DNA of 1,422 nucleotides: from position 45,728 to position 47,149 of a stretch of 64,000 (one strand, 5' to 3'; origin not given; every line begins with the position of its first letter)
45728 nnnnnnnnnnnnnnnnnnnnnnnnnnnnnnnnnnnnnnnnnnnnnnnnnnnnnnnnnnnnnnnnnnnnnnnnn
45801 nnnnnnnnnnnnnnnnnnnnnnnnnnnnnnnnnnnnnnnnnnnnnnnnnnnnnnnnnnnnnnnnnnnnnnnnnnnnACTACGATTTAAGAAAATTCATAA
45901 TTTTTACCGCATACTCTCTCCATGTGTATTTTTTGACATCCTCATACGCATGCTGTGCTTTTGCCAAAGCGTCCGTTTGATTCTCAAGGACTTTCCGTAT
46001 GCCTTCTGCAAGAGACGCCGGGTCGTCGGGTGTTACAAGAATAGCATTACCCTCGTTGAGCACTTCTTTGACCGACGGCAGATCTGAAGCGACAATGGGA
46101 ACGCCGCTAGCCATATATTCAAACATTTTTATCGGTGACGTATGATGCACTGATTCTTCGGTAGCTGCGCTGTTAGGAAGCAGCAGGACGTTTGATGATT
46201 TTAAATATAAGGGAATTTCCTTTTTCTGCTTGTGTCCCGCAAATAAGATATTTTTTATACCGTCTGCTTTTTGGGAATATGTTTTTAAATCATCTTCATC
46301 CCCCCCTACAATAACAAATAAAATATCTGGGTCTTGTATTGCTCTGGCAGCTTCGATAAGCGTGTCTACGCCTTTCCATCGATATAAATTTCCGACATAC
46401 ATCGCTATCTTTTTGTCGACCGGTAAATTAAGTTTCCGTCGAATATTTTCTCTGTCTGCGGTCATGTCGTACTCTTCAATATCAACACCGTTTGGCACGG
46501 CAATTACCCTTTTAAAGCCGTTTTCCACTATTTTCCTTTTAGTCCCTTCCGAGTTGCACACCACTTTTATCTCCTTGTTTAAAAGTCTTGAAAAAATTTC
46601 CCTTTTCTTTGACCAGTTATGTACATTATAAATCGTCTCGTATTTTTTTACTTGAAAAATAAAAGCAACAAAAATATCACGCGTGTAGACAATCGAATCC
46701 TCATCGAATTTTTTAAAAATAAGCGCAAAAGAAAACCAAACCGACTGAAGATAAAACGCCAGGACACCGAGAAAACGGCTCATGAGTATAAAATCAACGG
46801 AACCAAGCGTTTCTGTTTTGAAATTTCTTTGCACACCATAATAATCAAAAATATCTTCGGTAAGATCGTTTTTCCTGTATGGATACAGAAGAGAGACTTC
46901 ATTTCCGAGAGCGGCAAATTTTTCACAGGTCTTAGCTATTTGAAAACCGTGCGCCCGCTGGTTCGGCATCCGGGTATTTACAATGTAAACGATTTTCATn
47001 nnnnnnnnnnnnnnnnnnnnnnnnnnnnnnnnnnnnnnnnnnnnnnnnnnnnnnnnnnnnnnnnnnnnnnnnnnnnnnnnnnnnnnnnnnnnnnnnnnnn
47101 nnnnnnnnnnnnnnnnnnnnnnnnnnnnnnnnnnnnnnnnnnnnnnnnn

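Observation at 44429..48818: Complete GtrA / GtrB-like GT2 / GT-C three-component module for polyprenol-phosphate-sugar-dependent extracytoplasmic glycosylation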

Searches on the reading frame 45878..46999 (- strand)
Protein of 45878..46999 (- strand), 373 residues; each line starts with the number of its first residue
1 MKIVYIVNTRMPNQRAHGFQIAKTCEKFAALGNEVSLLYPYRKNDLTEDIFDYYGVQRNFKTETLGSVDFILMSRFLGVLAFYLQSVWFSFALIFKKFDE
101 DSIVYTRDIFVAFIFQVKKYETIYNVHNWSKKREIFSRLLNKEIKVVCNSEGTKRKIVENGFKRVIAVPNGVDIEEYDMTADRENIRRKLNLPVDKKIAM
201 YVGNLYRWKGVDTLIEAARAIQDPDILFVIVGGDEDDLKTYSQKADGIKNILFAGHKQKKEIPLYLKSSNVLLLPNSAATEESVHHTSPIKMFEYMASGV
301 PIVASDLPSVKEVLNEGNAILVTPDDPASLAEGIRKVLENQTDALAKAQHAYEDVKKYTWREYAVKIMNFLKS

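Call 3: search_protein_families(library=pfam, proteins=[window:45878-46999:-], max_evalue=0.01)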
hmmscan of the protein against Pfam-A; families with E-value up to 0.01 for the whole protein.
window:45878-46999:- (373 aa): 4 families
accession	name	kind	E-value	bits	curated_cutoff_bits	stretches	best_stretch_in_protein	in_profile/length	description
PF00534.26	Glycos_transf_1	-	1.2e-33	116.5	26.4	1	182-346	1-160/172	Glycosyl transferases group 1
PF13692.12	Glyco_trans_1_4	-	3.2e-27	96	27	1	197-340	2-142/142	Glycosyl transferases group 1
PF13524.12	Glyco_trans_1_2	-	9.5e-14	52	25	1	214-368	5-143/144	Glycosyl transferase-like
PF13439.12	Glyco_transf_4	-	3.7e-06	27.5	28.5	1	24-175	11-169/170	Glycosyltransferase Family 4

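Call 4: search_protein_families(library=ncbifam, proteins=[window:45878-46999:-], max_evalue=0.01)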
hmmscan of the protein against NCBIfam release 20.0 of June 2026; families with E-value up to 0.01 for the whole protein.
window:45878-46999:- (373 aa): 26 families (the best 25 are shown)
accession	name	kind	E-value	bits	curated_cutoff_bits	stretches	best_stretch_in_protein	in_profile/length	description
NF047684.1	TeichurnBiosyTuaC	equivalog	4.2e-26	91.8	550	1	128-366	151-381/391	teichuronic acid biosynthesis protein TuaC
TIGR04063.1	stp3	hypoth_equivalog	4.5e-26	91.6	442.05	1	133-361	148-382/397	TIGR04063 family PEP-CTERM/XrtA system glycosyltransferase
NF007640.0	PRK10307.1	subfamily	3.2e-24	85.6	276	1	153-353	182-385/411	WcaI family glycosyltransferase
NF053787.1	GlcN_PG_synth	equivalog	5.6e-21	74.8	480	1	137-367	138-352/361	N-acetylglucosaminyl phosphatidylglycerol synthase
TIGR04047.1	MSMEG_0565_glyc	hypoth_equivalog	1.2e-19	70.7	259.85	1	138-370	134-370/373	MSMEG_0565 family glycosyltransferase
NF047676.1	TeichurnBiosyTuaH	equivalog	9.6e-19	67.5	550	1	82-363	100-376/384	teichuronic acid biosynthesis protein TuaH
TIGR03449.1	mycothiol_MshA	equivalog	5.9e-16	58.4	462.5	1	143-368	165-397/406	D-inositol-3-phosphate glycosyltransferase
TIGR02149.1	glgA_Coryne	subfamily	1.4e-15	57.3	302.4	1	124-369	131-385/391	glycogen synthase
TIGR04157.1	glyco_rSAM_CFB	subfamily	2.6e-15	56.3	400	1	139-356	166-382/406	TIGR04157 family glycosyltransferase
NF049987.1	DaglGlyslTfaseDgs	equivalog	3.8e-15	55.7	500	1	165-359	126-312/332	processive diacylglycerol alpha-glucosyltransferase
NF041876.1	EPS_EpsE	equivalog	6.9e-15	55.2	400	1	154-357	177-378/389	exopolysaccharide biosynthesis GT4 family glycosyltransferase EpsE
NF053513.1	Gtran_IagA_BgsA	equivalog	7.1e-15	54.8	460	1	160-351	123-310/333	LTA glycolipid anchor biosynthesis glycosyltransferase, IagA/BgsA family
NF038298.1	EPS_HpsO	equivalog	4.4e-14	52.1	575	1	145-372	150-385/388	hormogonium polysaccharide biosynthesis glycosyltransferase HpsO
TIGR03088.1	stp2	hypoth_equivalog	4.8e-14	52.2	409.05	1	156-357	153-355/374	TIGR03088 family PEP-CTERM/XrtA system glycosyltransferase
TIGR03999.1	thiol_BshA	equivalog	6.9e-14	51.6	273.7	1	163-359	167-358/375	N-acetyl-alpha-D-glucosaminyl L-malate synthase BshA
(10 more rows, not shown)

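Call 76: search_solved_structures(query=window:45878-46999:-, max_evalue=0.00001)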
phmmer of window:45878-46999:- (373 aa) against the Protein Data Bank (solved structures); distinct sequences matched with E-value up to 0.00001: 7.
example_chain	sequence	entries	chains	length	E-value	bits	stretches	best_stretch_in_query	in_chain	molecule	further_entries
6kih_A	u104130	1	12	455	2.5e-12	49.7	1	164-366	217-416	Tll1590 protein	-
3c4q_A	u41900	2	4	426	1.3e-11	47.4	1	164-368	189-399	Predicted glycosyltransferases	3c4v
3c48_A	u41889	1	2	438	1.4e-11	47.3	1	164-368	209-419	Predicted glycosyltransferases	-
4n9w_A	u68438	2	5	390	5.8e-10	42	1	163-370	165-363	GDP-mannose-dependent alpha-(1-2)-phosphatidylinositol mannosyltransferase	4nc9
2gej_A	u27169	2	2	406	6.4e-10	41.8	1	163-370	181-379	PHOSPHATIDYLINOSITOL MANNOSYLTRANSFERASE (PimA)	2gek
3oka_A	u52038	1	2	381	2.7e-06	29.9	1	167-372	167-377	GDP-mannose-dependent alpha-(1-6)-phosphatidylinositol monomannoside mannosyltransferase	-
3okc_A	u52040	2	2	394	3e-06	29.7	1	167-372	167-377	GDP-mannose-dependent alpha-(1-6)-phosphatidylinositol monomannoside mannosyltransferase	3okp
